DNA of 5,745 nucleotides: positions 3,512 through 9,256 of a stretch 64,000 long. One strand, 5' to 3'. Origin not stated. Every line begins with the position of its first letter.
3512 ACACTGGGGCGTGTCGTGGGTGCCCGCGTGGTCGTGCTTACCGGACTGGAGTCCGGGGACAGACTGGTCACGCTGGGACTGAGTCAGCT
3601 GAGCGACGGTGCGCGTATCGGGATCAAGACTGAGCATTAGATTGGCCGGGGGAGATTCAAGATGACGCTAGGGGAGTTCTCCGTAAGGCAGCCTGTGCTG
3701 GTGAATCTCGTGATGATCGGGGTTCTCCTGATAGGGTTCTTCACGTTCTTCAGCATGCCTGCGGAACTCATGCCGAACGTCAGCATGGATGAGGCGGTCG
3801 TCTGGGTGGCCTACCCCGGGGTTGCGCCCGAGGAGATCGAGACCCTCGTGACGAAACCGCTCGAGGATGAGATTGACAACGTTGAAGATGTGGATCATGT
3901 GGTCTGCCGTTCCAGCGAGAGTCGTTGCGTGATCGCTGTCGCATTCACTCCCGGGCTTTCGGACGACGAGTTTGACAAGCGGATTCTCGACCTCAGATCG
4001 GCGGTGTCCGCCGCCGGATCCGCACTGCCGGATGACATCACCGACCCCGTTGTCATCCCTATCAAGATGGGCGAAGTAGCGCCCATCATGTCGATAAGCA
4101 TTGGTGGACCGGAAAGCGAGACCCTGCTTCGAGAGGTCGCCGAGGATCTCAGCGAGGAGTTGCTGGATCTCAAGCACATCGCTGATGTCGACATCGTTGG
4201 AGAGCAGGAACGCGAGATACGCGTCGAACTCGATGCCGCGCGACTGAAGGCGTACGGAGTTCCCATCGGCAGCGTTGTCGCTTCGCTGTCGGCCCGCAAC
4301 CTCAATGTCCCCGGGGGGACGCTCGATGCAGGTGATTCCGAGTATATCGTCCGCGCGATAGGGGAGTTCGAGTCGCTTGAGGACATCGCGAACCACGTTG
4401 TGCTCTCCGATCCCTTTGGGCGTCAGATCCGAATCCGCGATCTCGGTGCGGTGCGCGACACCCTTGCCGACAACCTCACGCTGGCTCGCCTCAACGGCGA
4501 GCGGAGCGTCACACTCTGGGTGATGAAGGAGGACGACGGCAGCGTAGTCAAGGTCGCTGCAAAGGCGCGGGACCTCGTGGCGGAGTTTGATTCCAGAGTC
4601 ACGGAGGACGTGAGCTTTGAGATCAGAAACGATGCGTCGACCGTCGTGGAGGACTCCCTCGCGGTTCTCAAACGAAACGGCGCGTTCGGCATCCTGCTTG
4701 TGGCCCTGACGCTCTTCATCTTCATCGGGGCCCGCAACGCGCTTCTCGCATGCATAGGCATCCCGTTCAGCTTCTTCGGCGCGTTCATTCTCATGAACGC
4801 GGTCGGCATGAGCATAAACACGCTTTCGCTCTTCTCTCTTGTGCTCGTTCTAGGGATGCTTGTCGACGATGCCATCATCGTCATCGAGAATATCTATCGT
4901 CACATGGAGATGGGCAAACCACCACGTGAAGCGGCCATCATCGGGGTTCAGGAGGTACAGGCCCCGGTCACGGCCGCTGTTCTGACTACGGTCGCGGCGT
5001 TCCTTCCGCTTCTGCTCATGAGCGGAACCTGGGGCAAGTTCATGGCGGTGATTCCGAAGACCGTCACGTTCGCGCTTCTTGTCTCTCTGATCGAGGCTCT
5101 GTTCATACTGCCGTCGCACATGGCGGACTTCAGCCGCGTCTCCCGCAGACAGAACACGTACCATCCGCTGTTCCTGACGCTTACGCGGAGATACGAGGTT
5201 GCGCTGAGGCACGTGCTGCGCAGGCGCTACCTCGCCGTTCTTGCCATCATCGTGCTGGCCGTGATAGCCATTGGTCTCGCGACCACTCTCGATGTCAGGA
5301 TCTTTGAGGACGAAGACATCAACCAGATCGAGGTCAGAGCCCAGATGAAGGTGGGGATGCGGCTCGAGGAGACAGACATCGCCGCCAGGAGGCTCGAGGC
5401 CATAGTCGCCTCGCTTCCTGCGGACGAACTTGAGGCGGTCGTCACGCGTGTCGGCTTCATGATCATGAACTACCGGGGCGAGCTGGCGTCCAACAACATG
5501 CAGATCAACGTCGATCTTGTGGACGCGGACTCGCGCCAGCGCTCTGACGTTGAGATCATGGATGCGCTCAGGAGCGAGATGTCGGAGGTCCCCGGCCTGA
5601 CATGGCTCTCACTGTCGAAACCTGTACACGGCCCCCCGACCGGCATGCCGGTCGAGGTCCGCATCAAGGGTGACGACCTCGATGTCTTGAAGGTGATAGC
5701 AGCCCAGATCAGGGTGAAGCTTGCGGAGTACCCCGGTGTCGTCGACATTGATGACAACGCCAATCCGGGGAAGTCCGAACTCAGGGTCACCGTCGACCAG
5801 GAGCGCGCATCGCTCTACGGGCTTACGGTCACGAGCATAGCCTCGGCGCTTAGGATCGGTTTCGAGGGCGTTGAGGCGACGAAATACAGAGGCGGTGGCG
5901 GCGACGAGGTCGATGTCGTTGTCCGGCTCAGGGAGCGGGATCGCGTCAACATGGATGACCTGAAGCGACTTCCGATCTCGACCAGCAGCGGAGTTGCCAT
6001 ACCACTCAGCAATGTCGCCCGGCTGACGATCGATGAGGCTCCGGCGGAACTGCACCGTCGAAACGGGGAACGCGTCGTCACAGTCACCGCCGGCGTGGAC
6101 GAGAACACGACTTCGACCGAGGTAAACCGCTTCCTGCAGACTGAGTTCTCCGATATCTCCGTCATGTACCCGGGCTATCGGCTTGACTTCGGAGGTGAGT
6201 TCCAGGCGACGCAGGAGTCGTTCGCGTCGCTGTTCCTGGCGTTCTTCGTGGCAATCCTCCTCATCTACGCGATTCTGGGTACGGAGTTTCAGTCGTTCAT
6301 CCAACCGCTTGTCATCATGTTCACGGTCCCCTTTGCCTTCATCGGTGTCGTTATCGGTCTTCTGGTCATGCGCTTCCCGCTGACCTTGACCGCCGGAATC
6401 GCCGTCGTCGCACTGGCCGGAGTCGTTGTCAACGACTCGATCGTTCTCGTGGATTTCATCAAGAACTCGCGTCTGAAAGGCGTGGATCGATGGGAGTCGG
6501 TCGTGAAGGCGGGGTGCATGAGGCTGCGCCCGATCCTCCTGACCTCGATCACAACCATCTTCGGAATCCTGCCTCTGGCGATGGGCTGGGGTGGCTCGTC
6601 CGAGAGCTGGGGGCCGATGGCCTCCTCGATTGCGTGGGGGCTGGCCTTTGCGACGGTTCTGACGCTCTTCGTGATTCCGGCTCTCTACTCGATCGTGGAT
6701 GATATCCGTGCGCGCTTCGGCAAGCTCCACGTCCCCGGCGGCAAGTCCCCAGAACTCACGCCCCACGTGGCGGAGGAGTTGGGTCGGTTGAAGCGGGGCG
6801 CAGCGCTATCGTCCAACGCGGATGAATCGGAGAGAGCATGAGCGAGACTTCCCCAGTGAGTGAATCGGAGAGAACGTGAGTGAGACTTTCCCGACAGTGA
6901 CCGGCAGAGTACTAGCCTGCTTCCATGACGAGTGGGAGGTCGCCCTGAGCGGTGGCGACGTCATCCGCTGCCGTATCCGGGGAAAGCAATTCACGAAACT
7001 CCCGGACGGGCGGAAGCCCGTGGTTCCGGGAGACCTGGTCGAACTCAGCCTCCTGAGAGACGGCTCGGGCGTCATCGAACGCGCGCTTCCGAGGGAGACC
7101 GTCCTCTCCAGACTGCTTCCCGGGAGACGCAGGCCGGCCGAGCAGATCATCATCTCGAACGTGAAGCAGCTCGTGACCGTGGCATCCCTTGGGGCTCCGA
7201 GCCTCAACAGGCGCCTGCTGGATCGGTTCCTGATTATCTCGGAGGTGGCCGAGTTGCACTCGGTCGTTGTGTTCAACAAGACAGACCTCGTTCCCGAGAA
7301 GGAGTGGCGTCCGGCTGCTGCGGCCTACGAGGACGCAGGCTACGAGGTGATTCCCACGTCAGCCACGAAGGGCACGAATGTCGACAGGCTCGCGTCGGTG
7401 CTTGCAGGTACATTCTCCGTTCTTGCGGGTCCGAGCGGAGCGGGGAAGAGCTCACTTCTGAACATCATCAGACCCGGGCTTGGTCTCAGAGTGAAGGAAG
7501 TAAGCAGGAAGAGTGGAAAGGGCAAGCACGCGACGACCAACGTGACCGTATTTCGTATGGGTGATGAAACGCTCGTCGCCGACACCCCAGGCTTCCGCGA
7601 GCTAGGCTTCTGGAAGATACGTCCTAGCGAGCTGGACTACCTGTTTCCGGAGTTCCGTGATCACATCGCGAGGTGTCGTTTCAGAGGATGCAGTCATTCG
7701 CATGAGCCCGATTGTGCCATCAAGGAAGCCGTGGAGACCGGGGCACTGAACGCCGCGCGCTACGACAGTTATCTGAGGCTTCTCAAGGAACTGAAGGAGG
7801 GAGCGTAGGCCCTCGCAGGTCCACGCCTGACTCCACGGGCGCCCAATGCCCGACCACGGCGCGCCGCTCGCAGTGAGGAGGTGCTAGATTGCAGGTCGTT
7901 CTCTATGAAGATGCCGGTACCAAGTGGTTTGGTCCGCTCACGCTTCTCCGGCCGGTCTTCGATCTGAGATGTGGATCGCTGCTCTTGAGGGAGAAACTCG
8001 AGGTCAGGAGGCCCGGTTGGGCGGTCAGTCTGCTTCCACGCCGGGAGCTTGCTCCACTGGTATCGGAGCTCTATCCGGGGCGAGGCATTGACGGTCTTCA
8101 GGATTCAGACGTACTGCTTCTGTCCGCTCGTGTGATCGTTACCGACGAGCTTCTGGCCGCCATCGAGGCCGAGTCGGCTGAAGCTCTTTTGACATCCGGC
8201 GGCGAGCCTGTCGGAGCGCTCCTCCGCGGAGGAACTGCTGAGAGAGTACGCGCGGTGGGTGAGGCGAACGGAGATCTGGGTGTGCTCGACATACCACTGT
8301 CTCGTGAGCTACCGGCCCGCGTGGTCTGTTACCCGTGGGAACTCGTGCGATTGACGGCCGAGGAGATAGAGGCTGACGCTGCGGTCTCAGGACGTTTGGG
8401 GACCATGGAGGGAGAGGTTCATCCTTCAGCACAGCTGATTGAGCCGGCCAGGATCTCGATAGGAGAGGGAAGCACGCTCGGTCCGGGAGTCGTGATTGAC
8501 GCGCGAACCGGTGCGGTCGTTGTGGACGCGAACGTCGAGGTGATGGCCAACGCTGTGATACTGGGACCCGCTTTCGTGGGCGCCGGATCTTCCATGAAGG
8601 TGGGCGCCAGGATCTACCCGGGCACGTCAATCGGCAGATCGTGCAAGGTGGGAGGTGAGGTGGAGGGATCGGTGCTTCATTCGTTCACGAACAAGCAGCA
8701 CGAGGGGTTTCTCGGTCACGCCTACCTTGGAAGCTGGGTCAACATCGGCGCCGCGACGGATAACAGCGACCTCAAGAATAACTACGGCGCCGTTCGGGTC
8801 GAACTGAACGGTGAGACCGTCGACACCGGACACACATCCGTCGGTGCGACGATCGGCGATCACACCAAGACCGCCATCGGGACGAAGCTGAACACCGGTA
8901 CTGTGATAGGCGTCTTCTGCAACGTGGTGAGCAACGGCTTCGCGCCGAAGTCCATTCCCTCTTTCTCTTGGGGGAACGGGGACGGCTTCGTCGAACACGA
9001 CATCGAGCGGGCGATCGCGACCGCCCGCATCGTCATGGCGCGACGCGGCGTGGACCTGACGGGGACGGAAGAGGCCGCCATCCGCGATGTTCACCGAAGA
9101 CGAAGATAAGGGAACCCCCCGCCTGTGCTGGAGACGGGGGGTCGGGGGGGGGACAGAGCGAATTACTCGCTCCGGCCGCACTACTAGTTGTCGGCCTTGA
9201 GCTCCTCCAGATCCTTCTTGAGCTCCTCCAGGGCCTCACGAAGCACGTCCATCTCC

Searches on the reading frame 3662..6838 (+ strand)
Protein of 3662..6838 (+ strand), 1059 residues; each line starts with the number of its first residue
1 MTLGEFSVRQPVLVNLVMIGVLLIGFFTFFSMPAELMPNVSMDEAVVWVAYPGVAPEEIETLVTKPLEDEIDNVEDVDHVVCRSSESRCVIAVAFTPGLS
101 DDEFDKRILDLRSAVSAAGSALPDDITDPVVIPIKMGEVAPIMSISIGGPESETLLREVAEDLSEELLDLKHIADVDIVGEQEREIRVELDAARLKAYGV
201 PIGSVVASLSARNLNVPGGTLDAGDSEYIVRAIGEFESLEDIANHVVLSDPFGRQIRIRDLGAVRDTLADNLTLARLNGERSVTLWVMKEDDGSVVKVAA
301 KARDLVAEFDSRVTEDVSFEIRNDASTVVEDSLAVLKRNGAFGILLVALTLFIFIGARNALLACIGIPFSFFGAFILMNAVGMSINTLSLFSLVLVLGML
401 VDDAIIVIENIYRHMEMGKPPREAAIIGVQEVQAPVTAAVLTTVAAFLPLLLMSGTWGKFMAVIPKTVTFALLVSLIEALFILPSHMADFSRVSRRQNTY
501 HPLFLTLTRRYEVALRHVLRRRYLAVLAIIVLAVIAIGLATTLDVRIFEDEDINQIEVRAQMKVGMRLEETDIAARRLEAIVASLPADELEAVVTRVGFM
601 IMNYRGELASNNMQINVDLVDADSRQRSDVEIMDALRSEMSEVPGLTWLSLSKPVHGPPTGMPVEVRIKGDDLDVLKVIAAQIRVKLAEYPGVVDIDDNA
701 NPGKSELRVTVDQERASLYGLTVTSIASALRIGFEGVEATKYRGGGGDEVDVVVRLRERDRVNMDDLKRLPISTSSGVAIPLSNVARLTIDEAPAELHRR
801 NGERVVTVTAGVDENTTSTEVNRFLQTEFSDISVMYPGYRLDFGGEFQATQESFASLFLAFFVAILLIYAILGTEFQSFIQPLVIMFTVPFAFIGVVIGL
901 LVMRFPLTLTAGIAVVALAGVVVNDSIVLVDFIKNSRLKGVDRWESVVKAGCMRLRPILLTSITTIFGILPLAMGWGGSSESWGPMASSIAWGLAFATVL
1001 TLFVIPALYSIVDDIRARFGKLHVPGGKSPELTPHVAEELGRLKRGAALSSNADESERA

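Call 7: search_protein_families(library=pfam, proteins=[window:3662-6838:+], max_evalue=0.001)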
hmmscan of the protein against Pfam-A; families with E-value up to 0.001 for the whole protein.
window:3662-6838:+ (1059 aa): 2 families
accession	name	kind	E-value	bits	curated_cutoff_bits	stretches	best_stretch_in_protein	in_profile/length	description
PF00873.25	ACR_tran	-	1.3e-202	675.7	28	1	5-1012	3-1020/1021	AcrB/AcrD/AcrF family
PF02355.23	SecD_SecF_C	-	9.1e-05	22.4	20.5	0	854-1008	30-182/189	Protein export membrane protein SecD/SecF, C-terminal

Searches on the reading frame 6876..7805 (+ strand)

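Call 7: search_protein_families(library=pfam, proteins=[window:6876-7805:+], max_evalue=0.001)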
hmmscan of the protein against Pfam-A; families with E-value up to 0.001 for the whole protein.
window:6876-7805:+ (310 aa): 3 families
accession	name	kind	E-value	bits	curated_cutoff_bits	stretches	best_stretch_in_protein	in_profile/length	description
PF03193.22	RsgA_GTPase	-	1.1e-50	172.3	30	1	71-246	2-174/174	RsgA GTPase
PF16745.11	RsgA_N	-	4.1e-05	23.7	27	1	21-67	13-54/54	RsgA N-terminal domain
PF01926.29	MMR_HSR1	-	0.00016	22.2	21.9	1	182-240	3-56/113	50S ribosome-binding GTPase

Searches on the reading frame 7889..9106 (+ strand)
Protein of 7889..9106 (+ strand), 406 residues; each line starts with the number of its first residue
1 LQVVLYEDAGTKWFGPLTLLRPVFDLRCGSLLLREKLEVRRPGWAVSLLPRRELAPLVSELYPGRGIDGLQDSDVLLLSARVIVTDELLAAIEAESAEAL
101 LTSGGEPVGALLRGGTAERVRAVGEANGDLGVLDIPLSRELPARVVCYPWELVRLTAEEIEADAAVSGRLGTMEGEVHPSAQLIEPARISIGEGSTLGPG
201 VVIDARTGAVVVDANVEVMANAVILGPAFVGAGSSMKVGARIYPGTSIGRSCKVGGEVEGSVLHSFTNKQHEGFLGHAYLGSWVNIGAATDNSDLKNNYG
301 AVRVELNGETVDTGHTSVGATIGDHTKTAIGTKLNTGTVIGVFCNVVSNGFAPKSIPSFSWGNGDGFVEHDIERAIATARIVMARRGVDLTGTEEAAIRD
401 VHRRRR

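Call 7: search_protein_families(library=pfam, proteins=[window:7889-9106:+], max_evalue=0.001)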
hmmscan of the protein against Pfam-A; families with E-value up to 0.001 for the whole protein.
window:7889-9106:+ (406 aa): 2 families
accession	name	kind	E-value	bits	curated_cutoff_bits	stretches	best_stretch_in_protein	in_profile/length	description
PF13562.11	NTP_transf_4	-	6.4e-20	72.3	27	1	3-165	1-146/153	Sugar nucleotidyl transferase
PF00132.30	Hexapep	-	3e-07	30.3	27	0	188-203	19-34/36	Bacterial transferase hexapeptide (six repeats)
